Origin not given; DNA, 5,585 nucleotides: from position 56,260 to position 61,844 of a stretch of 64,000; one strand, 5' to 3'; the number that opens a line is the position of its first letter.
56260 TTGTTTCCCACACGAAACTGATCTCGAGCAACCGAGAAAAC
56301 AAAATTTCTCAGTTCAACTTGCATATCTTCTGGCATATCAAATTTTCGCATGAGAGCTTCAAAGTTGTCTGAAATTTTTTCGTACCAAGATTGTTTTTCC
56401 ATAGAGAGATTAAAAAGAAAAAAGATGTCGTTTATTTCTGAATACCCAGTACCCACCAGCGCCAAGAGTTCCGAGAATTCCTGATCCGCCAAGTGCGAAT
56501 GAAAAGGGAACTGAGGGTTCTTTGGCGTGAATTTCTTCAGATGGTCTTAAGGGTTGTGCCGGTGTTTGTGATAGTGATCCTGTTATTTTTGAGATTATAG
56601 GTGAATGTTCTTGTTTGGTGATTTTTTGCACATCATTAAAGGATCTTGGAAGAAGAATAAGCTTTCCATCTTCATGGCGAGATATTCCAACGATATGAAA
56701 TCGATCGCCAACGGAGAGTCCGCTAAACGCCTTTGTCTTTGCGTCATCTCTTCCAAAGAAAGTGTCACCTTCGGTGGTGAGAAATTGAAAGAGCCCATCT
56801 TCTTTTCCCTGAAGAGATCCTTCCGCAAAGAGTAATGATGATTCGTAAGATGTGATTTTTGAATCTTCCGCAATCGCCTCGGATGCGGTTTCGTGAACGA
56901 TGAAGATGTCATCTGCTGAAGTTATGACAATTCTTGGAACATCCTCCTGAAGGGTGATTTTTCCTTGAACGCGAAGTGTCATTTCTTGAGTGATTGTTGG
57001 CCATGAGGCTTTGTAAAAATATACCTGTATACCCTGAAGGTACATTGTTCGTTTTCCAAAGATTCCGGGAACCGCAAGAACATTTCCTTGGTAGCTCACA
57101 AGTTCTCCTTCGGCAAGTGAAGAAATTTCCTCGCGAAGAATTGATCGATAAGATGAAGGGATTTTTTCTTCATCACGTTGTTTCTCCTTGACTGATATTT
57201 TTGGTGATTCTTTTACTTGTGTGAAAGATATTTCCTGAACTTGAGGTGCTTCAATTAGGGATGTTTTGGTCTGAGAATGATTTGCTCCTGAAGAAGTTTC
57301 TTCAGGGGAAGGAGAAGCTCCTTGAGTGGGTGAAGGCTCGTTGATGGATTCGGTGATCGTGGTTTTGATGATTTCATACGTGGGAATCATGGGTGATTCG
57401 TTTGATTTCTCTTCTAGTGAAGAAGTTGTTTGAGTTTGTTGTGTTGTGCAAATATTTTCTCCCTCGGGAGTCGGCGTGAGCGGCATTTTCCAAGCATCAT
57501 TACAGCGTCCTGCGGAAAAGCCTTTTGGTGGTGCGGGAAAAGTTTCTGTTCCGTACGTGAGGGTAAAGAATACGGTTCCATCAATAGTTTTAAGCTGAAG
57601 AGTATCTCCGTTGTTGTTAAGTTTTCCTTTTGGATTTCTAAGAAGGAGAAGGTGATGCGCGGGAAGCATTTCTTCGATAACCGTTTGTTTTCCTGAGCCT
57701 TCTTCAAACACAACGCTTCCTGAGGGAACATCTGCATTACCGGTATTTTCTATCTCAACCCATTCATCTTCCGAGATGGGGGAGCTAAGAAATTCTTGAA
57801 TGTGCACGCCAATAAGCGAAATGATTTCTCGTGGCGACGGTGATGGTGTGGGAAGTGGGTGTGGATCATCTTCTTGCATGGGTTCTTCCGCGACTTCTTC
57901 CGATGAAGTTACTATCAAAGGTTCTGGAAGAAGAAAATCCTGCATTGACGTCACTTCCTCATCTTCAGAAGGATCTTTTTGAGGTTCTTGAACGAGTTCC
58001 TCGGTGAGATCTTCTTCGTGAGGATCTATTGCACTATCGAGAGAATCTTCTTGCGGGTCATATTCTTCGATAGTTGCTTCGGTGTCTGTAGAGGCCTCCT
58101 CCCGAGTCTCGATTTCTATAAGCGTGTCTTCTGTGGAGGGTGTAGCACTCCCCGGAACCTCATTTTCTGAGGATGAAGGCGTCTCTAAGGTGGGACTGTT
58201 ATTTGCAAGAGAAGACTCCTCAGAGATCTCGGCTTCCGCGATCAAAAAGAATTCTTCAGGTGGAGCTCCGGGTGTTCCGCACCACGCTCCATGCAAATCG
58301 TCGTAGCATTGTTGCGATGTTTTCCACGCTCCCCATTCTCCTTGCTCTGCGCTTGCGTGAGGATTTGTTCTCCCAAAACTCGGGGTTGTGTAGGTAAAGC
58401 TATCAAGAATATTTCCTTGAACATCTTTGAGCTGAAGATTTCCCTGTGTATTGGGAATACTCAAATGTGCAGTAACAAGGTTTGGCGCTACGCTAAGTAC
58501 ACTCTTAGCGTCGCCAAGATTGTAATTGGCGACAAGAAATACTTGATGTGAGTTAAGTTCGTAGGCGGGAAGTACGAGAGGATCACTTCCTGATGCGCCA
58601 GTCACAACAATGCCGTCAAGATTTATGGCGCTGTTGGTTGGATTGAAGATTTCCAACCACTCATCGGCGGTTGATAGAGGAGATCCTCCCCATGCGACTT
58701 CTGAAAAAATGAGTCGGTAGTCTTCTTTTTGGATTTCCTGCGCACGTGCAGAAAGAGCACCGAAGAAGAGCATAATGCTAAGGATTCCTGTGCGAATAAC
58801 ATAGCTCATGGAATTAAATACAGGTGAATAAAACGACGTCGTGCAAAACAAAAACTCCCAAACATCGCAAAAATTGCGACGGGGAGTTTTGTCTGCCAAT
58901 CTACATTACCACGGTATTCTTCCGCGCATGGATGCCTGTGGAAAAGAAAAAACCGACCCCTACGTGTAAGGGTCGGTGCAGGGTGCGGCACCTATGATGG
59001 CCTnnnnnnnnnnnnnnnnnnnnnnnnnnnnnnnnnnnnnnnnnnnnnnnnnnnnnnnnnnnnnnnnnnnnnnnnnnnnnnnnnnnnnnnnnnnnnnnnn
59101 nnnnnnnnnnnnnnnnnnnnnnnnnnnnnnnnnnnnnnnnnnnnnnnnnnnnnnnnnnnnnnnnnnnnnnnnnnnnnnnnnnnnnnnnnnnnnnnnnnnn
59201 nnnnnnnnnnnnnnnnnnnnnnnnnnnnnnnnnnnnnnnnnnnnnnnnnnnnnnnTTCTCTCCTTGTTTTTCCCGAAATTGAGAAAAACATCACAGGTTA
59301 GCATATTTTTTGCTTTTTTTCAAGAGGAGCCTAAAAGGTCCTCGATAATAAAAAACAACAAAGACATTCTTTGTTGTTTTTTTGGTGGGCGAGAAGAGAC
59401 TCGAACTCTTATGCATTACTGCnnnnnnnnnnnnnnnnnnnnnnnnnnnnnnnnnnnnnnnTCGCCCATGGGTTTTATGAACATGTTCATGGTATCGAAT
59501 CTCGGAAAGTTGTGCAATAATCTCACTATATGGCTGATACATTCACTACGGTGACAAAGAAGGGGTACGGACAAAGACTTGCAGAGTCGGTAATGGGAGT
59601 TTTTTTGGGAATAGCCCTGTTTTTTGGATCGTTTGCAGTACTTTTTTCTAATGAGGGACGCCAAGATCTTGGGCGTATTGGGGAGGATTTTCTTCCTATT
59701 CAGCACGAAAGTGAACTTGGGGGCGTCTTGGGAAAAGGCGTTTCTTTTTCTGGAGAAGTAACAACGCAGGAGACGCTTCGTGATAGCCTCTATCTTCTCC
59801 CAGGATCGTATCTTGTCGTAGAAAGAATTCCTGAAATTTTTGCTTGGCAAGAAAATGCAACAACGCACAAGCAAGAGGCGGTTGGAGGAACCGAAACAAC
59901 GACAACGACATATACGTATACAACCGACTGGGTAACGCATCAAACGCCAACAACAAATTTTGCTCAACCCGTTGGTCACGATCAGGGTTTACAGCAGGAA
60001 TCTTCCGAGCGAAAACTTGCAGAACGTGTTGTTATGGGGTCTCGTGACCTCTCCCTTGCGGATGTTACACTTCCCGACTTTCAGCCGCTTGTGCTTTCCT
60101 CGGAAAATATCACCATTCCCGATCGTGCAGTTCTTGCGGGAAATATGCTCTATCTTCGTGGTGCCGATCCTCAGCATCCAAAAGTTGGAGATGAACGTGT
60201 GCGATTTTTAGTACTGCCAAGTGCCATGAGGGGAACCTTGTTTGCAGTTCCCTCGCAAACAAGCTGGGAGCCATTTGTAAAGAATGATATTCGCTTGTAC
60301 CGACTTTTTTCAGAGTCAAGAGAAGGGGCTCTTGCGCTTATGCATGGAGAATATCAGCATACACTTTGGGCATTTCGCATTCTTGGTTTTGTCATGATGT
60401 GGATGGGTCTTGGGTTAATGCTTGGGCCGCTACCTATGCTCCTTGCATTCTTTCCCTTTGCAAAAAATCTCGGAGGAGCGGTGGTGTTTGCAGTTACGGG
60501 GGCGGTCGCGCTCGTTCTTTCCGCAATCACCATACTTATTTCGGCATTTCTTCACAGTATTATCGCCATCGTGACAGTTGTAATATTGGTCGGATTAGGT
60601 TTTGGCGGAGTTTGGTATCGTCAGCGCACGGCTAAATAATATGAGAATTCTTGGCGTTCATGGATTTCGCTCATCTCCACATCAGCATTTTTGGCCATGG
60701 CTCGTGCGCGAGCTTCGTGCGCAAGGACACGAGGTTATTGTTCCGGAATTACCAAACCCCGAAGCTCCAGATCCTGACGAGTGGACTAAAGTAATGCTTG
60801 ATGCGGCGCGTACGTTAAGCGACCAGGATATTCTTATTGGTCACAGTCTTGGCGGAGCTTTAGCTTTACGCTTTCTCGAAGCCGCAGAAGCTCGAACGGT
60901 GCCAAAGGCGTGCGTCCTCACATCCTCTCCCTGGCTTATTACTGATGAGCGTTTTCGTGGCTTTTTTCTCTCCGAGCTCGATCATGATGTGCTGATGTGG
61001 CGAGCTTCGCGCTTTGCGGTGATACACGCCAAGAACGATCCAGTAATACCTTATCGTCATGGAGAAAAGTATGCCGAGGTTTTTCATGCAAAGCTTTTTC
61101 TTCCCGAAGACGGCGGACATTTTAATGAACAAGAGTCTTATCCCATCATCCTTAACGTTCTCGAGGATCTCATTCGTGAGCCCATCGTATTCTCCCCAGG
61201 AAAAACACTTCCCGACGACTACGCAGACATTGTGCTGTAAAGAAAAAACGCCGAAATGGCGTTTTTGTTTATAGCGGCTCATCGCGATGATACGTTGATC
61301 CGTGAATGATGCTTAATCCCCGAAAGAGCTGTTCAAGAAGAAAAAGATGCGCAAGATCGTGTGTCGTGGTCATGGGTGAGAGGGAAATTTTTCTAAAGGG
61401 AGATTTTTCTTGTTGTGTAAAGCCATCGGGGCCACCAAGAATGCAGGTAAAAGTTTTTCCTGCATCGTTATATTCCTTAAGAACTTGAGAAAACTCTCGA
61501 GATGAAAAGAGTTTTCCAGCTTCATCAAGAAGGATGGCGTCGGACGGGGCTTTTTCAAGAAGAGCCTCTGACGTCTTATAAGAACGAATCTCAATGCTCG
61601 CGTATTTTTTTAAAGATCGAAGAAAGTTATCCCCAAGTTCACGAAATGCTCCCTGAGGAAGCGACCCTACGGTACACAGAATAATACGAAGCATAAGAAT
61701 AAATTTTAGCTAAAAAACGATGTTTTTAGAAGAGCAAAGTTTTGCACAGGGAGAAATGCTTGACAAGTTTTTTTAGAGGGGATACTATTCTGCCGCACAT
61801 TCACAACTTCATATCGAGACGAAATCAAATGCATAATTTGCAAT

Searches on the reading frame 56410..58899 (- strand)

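Call 8: search_protein_families(library=pfam, max_evalue=0.001, proteins=[window:56410-58899:-])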
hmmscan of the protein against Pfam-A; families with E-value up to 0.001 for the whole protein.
window:56410-58899:- (829 aa): 1 family
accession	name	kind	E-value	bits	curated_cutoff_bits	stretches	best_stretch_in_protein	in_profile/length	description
PF00932.25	LTD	-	1.8e-13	51.2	34.3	1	62-171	7-108/109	Lamin Tail Domain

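Call 85: search_protein_families(library=ncbifam, max_evalue=0.001, proteins=[window:56410-58899:-])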
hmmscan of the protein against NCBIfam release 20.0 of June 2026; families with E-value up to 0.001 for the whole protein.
window:56410-58899:- (829 aa): 0 families

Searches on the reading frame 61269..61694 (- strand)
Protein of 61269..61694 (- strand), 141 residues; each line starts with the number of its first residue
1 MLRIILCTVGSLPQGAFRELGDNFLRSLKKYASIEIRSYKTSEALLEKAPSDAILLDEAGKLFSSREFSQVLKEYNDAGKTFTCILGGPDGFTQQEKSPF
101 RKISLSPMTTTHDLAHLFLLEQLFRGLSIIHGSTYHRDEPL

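Call 22: find_encoding_contigs(protein=window:61269-61694:-, flank=10000, max_places=2)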
Protein window:61269-61694:- (141 aa): no gene with exactly this product is on record in the collection.
